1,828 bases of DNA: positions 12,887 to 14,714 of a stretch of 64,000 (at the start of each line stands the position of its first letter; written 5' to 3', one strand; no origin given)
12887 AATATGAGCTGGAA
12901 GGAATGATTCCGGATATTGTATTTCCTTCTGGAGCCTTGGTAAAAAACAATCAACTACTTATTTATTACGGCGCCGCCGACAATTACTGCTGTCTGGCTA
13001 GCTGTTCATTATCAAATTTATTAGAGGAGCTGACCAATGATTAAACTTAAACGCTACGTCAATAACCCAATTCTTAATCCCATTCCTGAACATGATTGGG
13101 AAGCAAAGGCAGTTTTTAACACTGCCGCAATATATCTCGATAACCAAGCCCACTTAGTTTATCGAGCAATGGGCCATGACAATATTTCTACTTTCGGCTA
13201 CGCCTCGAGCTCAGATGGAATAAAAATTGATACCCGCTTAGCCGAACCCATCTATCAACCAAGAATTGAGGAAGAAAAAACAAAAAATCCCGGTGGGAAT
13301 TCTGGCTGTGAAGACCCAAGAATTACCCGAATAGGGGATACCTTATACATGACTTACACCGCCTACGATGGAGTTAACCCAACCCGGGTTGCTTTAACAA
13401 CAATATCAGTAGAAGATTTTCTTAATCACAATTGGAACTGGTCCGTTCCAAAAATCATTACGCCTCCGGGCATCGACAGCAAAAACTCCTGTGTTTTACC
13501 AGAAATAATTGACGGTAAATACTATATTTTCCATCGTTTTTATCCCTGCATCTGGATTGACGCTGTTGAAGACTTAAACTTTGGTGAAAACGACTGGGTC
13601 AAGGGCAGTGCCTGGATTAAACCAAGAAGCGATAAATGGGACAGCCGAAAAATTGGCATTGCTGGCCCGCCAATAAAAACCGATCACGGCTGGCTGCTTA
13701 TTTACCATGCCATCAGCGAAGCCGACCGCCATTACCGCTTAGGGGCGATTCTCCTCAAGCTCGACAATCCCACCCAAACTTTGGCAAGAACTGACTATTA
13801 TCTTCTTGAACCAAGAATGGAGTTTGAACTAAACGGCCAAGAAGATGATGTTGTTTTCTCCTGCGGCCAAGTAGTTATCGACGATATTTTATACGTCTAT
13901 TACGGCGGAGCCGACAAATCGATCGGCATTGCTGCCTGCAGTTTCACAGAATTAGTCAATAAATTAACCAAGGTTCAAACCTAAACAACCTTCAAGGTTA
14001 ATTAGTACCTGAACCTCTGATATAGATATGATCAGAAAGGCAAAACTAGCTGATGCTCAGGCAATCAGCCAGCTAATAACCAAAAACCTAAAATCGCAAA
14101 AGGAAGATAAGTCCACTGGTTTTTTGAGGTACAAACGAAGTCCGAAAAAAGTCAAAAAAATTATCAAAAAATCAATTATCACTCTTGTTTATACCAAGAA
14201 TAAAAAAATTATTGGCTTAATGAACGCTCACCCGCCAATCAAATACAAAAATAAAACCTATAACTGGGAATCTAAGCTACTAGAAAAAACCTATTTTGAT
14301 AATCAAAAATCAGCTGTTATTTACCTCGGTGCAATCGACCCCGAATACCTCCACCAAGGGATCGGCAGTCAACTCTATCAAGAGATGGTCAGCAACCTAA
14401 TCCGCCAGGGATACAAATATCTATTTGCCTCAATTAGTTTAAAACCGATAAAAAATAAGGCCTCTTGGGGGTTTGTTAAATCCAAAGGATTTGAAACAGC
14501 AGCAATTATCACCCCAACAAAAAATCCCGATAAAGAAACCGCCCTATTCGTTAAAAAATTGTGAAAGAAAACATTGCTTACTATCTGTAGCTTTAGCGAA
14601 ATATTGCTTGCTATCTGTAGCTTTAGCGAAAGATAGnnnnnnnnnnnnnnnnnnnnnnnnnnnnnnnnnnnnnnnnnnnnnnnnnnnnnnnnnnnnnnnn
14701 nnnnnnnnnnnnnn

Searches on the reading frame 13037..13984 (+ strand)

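Call 83: search_protein_families(library=pfam, max_evalue=0.0001, proteins=[window:13037-13984:+])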
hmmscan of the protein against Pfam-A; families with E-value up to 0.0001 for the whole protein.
window:13037-13984:+ (315 aa): 1 family
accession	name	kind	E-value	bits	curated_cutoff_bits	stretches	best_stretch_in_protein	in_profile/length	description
PF04041.19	Glyco_hydro_130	-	9.4e-51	173.1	26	1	5-310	3-318/320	beta-1,4-mannooligosaccharide phosphorylase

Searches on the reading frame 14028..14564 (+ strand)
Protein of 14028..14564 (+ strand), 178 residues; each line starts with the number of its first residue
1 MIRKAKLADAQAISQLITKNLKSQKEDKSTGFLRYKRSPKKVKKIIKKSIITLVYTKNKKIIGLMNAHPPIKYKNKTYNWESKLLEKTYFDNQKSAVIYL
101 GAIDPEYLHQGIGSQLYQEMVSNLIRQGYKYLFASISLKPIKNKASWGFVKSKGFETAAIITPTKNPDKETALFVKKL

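Call 81: search_protein_families(library=pfam, max_evalue=0.0001, proteins=[window:14028-14564:+])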
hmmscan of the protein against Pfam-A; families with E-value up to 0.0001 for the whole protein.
window:14028-14564:+ (178 aa): 1 family
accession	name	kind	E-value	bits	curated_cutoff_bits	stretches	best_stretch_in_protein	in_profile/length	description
PF00583.31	Acetyltransf_1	-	4.2e-05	24.2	20.7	1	53-155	36-116/116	Acetyltransferase (GNAT) family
